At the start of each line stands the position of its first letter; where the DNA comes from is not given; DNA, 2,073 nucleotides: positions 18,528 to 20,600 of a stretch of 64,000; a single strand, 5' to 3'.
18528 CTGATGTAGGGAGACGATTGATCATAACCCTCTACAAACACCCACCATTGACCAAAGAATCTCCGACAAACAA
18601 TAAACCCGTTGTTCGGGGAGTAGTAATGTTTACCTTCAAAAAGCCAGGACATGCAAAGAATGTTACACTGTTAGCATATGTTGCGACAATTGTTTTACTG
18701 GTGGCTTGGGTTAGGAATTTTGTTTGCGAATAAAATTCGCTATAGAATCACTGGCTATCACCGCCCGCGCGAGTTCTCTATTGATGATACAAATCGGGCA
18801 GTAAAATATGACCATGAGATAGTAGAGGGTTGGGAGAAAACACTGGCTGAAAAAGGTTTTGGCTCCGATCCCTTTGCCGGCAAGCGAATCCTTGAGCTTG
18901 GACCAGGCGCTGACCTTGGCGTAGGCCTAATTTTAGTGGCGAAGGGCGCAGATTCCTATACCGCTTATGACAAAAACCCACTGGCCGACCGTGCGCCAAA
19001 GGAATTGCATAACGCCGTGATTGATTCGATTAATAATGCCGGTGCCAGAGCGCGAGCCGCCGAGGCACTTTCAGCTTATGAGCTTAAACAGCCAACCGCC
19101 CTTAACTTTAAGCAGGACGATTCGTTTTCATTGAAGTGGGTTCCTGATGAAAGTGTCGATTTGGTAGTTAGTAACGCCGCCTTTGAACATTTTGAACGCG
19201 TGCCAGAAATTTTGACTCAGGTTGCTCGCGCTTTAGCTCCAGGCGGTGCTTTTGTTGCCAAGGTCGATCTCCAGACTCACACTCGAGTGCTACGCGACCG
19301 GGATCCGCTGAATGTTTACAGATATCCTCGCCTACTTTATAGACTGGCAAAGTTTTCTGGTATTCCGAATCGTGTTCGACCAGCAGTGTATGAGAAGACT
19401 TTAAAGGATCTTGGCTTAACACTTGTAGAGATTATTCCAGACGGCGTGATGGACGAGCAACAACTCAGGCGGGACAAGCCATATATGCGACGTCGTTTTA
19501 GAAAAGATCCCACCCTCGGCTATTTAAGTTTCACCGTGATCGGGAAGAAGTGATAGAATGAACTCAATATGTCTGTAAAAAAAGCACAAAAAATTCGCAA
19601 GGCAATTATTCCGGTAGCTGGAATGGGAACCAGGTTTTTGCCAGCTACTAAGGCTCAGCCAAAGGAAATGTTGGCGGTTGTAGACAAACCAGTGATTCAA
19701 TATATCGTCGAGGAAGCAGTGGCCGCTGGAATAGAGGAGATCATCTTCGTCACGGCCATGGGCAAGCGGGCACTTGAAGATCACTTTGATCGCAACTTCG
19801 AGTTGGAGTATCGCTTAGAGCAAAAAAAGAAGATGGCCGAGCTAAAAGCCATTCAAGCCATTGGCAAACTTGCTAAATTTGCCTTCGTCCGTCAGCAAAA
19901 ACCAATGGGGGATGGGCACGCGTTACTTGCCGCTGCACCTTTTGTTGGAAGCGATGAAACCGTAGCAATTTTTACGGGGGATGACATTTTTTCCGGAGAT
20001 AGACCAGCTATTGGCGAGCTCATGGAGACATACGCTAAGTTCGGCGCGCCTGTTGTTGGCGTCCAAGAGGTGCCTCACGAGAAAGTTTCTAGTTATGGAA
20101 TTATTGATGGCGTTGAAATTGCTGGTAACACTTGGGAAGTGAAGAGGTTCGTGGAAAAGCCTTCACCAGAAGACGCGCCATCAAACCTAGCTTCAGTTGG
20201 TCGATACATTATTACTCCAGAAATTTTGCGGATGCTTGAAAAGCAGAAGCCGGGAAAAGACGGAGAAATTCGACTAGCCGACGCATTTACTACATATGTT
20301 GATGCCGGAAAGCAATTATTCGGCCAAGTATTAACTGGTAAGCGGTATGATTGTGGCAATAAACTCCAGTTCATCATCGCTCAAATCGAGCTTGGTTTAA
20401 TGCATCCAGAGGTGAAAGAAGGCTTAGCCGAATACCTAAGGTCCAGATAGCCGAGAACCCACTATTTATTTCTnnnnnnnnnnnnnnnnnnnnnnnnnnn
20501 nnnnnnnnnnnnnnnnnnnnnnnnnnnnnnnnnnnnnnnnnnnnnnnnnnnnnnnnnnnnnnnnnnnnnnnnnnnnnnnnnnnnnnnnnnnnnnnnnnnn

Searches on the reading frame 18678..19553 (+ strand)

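Call 9: search_protein_families(library=pfam, proteins=[window:18678-19553:+], max_evalue=0.01)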
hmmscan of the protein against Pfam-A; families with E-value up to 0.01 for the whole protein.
window:18678-19553:+ (291 aa): 5 families
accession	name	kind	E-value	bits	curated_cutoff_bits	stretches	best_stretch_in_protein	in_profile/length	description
PF13489.12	Methyltransf_23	-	1.5e-11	44.8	27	1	64-251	19-163/164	Methyltransferase domain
PF08241.18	Methyltransf_11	-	5.5e-10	40.2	21.2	1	131-193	38-94/95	Methyltransferase domain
PF08242.18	Methyltransf_12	-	1.4e-09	39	30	1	123-191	32-97/98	Methyltransferase domain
PF13649.12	Methyltransf_25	-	1.4e-06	29.3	27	1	128-190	38-97/97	Methyltransferase domain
PF13847.12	Methyltransf_31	-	1.6e-06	28.3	27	1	137-194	51-109/145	Methyltransferase domain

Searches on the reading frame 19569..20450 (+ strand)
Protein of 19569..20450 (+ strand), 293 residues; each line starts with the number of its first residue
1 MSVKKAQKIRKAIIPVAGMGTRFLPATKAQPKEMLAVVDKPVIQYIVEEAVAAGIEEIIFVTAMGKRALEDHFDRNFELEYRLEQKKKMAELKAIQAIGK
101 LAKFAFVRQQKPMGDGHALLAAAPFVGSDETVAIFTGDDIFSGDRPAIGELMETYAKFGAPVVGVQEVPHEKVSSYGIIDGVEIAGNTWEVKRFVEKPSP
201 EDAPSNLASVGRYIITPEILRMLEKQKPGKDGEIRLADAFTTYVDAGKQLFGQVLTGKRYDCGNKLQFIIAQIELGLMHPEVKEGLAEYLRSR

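Call 9: search_protein_families(library=pfam, proteins=[window:19569-20450:+], max_evalue=0.01)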
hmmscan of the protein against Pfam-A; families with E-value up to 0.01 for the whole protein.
window:19569-20450:+ (293 aa): 2 families
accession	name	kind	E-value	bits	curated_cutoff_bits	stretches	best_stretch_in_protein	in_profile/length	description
PF00483.29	NTP_transferase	-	3.2e-29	102.7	21.2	1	11-269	1-236/245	Nucleotidyl transferase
PF12804.13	NTP_transf_3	-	0.00029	21.5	27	1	12-73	1-55/160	MobA-like NTP transferase domain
